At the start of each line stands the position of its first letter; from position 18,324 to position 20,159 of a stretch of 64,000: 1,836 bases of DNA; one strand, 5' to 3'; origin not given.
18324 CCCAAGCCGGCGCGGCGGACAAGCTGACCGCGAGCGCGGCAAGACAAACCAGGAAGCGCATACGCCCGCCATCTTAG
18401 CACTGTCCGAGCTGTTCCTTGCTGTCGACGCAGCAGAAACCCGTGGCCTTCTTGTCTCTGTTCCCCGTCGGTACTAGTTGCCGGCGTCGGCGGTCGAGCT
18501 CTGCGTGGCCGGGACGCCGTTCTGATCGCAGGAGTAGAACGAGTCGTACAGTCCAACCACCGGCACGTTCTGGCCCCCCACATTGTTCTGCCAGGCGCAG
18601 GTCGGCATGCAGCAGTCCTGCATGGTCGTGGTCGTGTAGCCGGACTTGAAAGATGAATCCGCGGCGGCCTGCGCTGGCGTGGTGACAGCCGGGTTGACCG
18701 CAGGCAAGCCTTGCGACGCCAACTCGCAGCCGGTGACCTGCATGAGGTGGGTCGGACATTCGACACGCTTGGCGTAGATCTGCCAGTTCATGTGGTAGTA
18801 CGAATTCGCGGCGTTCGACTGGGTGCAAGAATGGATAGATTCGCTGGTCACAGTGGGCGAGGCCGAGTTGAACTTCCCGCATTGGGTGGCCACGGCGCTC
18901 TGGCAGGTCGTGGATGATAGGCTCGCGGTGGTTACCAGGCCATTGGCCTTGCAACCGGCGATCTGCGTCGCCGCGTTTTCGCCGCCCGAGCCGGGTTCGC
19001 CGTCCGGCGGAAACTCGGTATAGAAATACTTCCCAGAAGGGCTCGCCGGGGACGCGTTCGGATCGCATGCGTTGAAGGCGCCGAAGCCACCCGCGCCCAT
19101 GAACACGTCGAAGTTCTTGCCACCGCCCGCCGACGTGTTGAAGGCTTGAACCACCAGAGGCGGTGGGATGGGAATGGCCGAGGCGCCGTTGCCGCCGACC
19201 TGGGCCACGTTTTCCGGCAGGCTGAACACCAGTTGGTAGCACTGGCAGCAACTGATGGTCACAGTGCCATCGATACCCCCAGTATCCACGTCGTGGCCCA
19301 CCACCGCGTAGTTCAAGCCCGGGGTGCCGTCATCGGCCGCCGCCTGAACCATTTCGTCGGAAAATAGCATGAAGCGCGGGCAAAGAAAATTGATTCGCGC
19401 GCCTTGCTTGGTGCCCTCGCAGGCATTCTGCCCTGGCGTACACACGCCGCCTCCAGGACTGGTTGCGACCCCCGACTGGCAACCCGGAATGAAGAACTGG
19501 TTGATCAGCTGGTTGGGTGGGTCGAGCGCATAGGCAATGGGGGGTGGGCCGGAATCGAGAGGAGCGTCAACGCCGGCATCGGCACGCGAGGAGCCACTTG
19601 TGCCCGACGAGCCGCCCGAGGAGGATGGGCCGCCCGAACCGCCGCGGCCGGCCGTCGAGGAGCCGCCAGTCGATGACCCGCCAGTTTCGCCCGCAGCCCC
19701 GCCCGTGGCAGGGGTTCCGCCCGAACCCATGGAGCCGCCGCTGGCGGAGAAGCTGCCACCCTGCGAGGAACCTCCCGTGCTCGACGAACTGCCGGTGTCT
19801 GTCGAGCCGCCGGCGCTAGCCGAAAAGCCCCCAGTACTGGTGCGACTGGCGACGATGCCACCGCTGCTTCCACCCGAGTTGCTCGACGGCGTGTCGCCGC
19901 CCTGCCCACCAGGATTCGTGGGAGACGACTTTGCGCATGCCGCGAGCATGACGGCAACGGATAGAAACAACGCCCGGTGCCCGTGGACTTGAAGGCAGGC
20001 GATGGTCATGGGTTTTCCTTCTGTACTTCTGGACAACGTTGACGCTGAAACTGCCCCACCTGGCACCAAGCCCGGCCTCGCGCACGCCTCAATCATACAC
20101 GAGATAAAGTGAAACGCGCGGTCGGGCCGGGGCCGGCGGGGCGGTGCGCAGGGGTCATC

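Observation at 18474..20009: GH45-like endoglucanase domain with apparent circular permutation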

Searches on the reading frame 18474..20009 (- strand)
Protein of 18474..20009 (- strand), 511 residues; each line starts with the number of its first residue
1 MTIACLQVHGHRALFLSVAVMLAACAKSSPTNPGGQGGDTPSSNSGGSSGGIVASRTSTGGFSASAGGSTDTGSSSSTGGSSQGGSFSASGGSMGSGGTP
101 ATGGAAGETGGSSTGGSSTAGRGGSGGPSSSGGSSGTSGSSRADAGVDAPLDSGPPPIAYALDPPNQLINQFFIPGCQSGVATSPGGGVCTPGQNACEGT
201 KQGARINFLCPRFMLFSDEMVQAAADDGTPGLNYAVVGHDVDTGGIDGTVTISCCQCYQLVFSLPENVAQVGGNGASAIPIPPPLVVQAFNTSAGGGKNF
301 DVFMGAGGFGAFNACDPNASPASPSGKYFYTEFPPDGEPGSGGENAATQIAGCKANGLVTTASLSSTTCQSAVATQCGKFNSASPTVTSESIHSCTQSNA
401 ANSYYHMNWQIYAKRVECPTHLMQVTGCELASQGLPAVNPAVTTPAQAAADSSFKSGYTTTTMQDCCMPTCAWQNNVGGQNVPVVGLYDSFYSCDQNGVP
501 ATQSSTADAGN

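Call 4: search_protein_families(library=pfam, proteins=[window:18474-20009:-], max_evalue=10)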
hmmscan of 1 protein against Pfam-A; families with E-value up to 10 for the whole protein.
window:18474-20009:- (511 aa): 0 families

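Call 5: search_solved_structures(query=window:18477-20009:-, max_evalue=10, show_alignments=3)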
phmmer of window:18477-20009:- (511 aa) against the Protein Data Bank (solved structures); distinct sequences matched with E-value up to 10: 3.
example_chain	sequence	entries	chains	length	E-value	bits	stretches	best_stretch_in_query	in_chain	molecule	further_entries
2cal_A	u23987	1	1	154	0.43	13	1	272-358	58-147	RUSTICYANIN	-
1a8z_A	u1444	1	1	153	0.53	12.7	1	274-358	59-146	RUSTICYANIN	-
6nhj_J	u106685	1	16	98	5.9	9.2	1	105-148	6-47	Small capsomere-interacting protein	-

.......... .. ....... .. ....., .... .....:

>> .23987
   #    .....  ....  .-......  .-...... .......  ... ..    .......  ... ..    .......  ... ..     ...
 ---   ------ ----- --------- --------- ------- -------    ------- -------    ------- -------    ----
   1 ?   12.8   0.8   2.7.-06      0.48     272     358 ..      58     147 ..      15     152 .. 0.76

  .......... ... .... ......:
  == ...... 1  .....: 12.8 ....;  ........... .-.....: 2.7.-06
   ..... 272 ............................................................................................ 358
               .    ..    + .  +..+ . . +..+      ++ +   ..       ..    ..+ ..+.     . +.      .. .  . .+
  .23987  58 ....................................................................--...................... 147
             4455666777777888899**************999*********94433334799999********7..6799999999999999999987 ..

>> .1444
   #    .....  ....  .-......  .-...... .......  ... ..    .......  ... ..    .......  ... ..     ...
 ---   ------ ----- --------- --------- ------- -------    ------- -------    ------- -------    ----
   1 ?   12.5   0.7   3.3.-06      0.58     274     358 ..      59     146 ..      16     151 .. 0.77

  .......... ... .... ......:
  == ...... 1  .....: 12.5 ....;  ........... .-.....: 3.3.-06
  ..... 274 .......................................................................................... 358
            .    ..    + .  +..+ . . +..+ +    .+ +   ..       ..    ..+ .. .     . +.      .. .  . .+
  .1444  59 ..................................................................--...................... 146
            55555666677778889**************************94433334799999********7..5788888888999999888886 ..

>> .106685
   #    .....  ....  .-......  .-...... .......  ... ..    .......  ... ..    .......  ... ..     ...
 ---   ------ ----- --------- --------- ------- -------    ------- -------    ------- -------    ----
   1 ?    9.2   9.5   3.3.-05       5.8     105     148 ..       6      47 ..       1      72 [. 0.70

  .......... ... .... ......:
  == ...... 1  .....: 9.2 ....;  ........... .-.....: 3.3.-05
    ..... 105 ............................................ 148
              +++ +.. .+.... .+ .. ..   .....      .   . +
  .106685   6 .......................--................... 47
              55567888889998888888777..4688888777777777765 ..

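Call 6: search_protein_families(library=ncbifam, proteins=[window:18474-20009:-], max_evalue=10)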
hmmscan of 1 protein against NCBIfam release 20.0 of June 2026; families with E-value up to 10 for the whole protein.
window:18474-20009:- (511 aa): 0 families

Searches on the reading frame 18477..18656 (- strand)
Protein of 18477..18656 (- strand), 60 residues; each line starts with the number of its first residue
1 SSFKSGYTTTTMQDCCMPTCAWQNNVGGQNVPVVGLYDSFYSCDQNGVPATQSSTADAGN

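Call 79: search_protein_families(library=pfam, proteins=[window:18477-18656:-], max_evalue=10)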
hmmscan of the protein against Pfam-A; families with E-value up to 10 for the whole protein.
seq(60 aa): 0 families
